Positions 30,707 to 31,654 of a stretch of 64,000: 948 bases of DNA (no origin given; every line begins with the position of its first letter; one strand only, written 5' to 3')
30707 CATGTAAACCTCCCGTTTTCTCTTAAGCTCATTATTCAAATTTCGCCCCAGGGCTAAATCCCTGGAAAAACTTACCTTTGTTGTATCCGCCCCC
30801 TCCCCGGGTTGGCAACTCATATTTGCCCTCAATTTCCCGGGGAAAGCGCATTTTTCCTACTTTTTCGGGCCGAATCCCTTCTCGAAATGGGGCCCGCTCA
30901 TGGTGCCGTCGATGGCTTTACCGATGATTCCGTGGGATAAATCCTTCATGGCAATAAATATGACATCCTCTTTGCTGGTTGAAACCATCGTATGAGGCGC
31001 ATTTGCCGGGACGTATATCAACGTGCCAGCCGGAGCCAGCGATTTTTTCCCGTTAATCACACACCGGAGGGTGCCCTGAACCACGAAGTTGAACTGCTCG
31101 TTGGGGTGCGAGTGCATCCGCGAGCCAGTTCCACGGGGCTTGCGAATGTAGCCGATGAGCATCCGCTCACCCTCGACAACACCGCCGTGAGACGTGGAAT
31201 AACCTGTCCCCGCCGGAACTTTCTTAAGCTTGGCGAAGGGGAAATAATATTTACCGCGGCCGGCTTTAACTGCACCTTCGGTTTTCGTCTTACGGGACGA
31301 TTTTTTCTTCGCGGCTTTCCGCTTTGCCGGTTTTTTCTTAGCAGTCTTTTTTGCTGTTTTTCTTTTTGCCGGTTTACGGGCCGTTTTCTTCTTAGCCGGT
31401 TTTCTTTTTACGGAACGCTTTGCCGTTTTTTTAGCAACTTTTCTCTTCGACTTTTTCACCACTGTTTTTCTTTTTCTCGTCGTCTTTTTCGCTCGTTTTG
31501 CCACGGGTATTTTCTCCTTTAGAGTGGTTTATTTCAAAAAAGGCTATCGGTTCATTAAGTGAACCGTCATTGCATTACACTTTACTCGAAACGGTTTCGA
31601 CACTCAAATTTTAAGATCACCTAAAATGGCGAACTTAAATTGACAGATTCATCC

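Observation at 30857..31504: Histone-H1/AlgP-like lysine-rich tail fused to a cupin, heading a tctCBA transporter operon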

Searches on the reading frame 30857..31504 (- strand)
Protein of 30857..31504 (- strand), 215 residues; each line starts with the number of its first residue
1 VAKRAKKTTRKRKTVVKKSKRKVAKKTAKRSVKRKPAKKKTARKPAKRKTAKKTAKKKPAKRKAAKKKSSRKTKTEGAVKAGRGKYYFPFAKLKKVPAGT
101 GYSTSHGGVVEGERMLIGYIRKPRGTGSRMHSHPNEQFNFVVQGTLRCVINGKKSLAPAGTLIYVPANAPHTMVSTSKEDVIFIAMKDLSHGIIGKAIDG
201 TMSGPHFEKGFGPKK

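Call 3: search_protein_families(library=pfam, proteins=[window:30857-31504:-], max_evalue=0.01)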
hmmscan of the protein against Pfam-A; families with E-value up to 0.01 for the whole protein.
window:30857-31504:- (215 aa): 5 families
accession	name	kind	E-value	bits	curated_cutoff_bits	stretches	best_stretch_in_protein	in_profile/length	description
PF07883.17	Cupin_2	-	1.5e-14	53.9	27.2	1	123-185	7-68/70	Cupin domain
PF02311.25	AraC_binding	-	2.2e-07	31.1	21.1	1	118-179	6-67/135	AraC-like ligand binding domain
PF00190.28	Cupin_1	-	0.00011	22.2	22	1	129-196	47-123/151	Cupin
PF06249.18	EutQ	-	0.0015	18.8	21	1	136-184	96-144/152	Ethanolamine utilisation protein EutQ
PF12973.13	Cupin_7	-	0.0018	18.5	27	1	120-184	38-99/105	ChrR Cupin-like domain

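Call 19: search_solved_structures(query=window:30857-31504:-, max_evalue=0.01, show_alignments=2)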
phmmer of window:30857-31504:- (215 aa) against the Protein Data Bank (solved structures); distinct sequences matched with E-value up to 0.01: 6.
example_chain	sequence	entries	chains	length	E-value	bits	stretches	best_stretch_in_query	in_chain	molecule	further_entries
5zbe_A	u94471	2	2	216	0.00018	24.7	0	113-191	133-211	Cupin domain protein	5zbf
3h7j_A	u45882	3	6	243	0.00038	23.7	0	84-189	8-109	Bacilysin biosynthesis protein bacB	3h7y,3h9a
4e2g_A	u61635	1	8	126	0.00094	22.4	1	109-172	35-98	Cupin 2 conserved barrel domain protein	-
7zyb_A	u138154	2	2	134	0.003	20.8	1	111-172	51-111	Cupin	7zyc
1y3t_A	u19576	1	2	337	0.0048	20.1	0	113-199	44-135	Hypothetical protein yxaG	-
2h0v_A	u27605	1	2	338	0.0048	20.1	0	113-199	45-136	Quercetin 2,3-dioxygenase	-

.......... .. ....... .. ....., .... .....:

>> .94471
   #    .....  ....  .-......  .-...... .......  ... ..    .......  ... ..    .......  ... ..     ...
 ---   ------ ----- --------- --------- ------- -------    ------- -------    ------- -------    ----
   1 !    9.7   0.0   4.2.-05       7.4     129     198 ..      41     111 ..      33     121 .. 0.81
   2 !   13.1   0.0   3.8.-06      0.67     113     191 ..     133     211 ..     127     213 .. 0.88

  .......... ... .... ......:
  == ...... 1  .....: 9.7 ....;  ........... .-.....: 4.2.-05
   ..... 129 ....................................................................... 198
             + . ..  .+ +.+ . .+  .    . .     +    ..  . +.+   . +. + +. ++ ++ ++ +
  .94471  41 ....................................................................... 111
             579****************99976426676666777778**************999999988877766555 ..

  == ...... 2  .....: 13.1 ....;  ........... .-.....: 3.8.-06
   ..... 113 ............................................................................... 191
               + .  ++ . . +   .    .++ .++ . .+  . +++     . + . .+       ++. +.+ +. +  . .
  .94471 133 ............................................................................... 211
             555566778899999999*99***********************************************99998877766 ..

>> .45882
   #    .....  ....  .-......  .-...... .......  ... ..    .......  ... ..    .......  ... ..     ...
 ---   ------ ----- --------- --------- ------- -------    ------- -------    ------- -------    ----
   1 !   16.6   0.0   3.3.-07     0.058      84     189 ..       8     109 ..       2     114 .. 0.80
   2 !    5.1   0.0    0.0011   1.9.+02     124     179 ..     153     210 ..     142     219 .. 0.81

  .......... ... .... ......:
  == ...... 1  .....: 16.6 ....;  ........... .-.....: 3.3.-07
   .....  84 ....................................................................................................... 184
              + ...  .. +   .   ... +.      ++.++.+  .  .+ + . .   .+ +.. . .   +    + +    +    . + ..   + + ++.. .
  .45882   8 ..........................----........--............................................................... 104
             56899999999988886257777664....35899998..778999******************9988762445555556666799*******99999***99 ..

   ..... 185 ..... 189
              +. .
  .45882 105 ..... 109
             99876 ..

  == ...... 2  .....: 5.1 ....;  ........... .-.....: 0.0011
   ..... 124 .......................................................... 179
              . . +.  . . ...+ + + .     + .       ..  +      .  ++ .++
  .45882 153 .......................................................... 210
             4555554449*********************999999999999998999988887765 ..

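Call 20: search_protein_families(library=ncbifam, proteins=[window:30857-31504:-], max_evalue=0.01)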
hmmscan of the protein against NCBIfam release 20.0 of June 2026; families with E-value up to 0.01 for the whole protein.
window:30857-31504:- (215 aa): 4 families
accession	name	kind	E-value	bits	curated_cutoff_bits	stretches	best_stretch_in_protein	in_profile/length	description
NF008376.0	PRK11171.1-5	equivalog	0.0014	17.8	338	1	123-187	77-142/278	(S)-ureidoglycine aminohydrolase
TIGR03214.2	ura-cupin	equivalog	0.0015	18.1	200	1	126-186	59-121/249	(S)-ureidoglycine aminohydrolase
NF012004.0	PRK15460.1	equivalog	0.0018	17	859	1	112-182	382-453/478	mannose-1-phosphate guanyltransferase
NF008373.0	PRK11171.1-2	equivalog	0.0058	15.9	445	1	133-187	88-142/274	(S)-ureidoglycine aminohydrolase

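Call 25: find_related_loci(query=A1, collection=genome_contigs, flank=6000)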
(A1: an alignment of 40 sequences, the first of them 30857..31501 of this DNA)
Query A1 (214 aa) in genome_contigs; peptide patterns used: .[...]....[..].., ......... (x = any residue, [..] = any of these).
225 stretches matched a pattern; 168 encode a relative of the query (tblastn E <= 1e-3); the best 80 are kept; 80 distinct loci.
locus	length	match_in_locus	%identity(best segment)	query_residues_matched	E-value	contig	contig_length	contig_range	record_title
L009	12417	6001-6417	86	75-213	5e-84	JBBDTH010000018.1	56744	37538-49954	MAG: Rhodospirillales bacterium isolate LejiaC_61_12 Lejia_C_1314_length_56744_cov_7, whole genome shotgun sequence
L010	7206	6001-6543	70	35-213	3e-81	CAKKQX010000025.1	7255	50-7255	Burkholderiales bacterium isolate Hainich-H32-bin046-1 genome assembly, contig: H32-bin046_1_Hain_H32_02um_R1_6054_lengt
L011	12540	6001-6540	67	38-213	2e-80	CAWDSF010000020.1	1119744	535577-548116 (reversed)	MAG: uncultured beta proteobacterium isolate MFD00392.bin.2.342 genome assembly, contig: contig_6802, whole genome shotg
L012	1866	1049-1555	70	42-213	7e-84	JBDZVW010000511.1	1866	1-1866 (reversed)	MAG: Betaproteobacteria bacterium isolate PE_soil8 NODE_38205_length_1866, whole genome shotgun sequence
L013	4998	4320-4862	66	33-213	1e-79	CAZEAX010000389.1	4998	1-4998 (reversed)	MAG TPA_asm: uncultured Streptomyces sp. isolate binchicken_co54_71 genome assembly, contig: NODE_32202_length_4998_cov_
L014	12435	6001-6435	79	68-212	2e-79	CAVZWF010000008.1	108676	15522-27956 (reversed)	MAG: uncultured beta proteobacterium isolate MFD02134.bin.3.220 genome assembly, contig: contig_48456, whole genome shot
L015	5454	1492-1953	75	60-213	3e-79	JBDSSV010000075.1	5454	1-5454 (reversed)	MAG: Burkholderiales bacterium isolate cluster1_bin.542 k127_8901705, whole genome shotgun sequence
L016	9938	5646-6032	88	85-213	3e-79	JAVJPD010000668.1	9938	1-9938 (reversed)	MAG: Rhodospirillales bacterium isolate A1-SPW-39 k141_45186, whole genome shotgun sequence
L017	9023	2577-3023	78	65-213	8e-79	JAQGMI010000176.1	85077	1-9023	MAG: Betaproteobacteria bacterium isolate RYN_557 scaffold_3117444, whole genome shotgun sequence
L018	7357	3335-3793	74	59-211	2e-78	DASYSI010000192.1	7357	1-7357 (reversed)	MAG TPA_asm: Burkholderiales bacterium isolate SMAG_U4534 k141_1323329, whole genome shotgun sequence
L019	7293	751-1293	63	28-213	4e-78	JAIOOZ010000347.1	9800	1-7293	MAG: Betaproteobacteria bacterium isolate LakeFargette_0920_ALND_MAG_62_19 LacPavin_0920_ALND_scaffold_272371, whole gen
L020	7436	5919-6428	71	45-212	3e-78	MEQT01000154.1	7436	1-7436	MAG: Betaproteobacteria bacterium RIFCSPLOWO2_02_64_14 rifcsplowo2_02_sub10_scaffold_2513, whole genome shotgun sequence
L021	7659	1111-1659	63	28-214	4e-78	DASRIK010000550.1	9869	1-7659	MAG TPA_asm: Burkholderiales bacterium isolate SMAG_U10108 k141_2524546, whole genome shotgun sequence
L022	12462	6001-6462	75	59-213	2e-78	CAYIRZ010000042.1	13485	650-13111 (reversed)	MAG TPA_asm: uncultured Streptomycetaceae bacterium isolate ERP119705_co25_656 genome assembly, contig: NODE_3538_length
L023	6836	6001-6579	61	20-213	2e-78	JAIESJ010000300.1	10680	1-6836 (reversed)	MAG: Burkholderiales bacterium isolate co.spades.METABAT.2.5kb_011 c_000000427904, whole genome shotgun sequence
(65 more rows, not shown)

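Call 27: predict_structure(alignment_id=A1)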
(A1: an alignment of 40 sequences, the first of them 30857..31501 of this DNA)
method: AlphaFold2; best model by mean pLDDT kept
length: 214 residues; sequences in the alignment: 40
mean_pLDDT: 72.8   pTM: 0.57
mean pLDDT of the five models: 72.8, 60.4, 55.1, 50.7, 44.6
residues with pLDDT >= 90: 56; 70-90: 60; 50-70: 71; < 50: 27
segments of 3 or more residues with pLDDT < 50: 22-24, 39-41, 48-52, 63-67
pLDDT, mean of each block of 10 residues (from residue 1): 55 56 49 51 49 51 51 86 87 79 72 88 87 89 95 96 91 92 84 57 65 67
secondary structure, 60 per line:
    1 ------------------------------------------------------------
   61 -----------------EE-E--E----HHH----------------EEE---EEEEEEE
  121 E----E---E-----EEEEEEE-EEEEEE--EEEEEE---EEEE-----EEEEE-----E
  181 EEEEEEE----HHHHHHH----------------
elements in order: E108-110 E114-121 E136-142 E144-149 E152-157 E161-164 E170-174 E180-187 H192-198

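Call 32: fold_search(model_id=the predicted structure, library=pdb)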
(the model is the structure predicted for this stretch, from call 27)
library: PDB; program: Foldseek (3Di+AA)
matches with E <= 10: 1960; with E <= 0.001: 522
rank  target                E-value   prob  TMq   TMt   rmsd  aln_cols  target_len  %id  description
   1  4e2g_D                9.8e-08  1.00  0.43  0.77   7.1       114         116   14  Crystal structure of Cupin fold protein Sthe2323 from Sphaerobacter thermophilus (released 2012-03-21)
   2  4e2g_A                1.9e-07  1.00  0.43  0.77   7.1       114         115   14  Crystal structure of Cupin fold protein Sthe2323 from Sphaerobacter thermophilus (released 2012-03-21)
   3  4e2g_C                2.0e-07  1.00  0.43  0.71   2.8       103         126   16  Crystal structure of Cupin fold protein Sthe2323 from Sphaerobacter thermophilus (released 2012-03-21)
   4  9bwi_A                2.0e-07  1.00  0.37  0.64   5.7       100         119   23  Crystal structure of cellulose oxidative enzyme in acidic pH with glycerol (released 2024-12-11)
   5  1v70                  2.3e-07  1.00  0.35  0.69   1.2        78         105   20  Crystal Structure of probable antibiotics synthesis protein from Thermus thermophilus HB8 (released 2004-12-14)
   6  4e2g_B                2.3e-07  1.00  0.43  0.78   7.2       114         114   14  Crystal structure of Cupin fold protein Sthe2323 from Sphaerobacter thermophilus (released 2012-03-21)
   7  3cew_A                2.3e-07  1.00  0.39  0.66   5.9       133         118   15  Crystal structure of a cupin protein (BF4112) from Bacteroides fragilis. Northeast Structural Genomics Consortium targ (released 2008-03-25)
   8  9bwi_B                2.6e-07  1.00  0.37  0.65   6.5       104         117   23  Crystal structure of cellulose oxidative enzyme in acidic pH with glycerol (released 2024-12-11)
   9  9bwf_B                2.7e-07  1.00  0.36  0.65   6.5       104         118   23  Crystal structure of cellulose oxidative enzyme without ligand (released 2024-12-04)
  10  7zyb                  3.4e-07  1.00  0.34  0.65   0.7        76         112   24  BeKdgF with Ca (released 2023-06-14)
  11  2b8m                  3.8e-07  1.00  0.35  0.67   2.8        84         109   18  Crystal structure of a rmlc-like cupin family protein with a double-stranded beta-helix fold (mj0764) from methanocaldoc (released 2005-11-01)
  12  9bwf_A                4.2e-07  1.00  0.36  0.65   6.5       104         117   23  Crystal structure of cellulose oxidative enzyme without ligand (released 2024-12-04)
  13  7zyc                  4.7e-07  1.00  0.40  0.75   4.3       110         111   19  BeKdgF with Zn (released 2023-06-14)
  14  2pfw_A                5.3e-07  1.00  0.40  0.74   2.9        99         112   19  CRYSTAL STRUCTURE OF A RMLC-LIKE CUPIN (SFRI_3105) FROM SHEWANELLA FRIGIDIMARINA NCIMB 400 AT 1.90 A RESOLUTION (released 2007-04-17)
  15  5wse_B                5.6e-07  1.00  0.42  0.75   2.9       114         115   19  Crystal structure of a cupin protein (tm1459) in osmium (Os) substituted form I (released 2017-05-31)
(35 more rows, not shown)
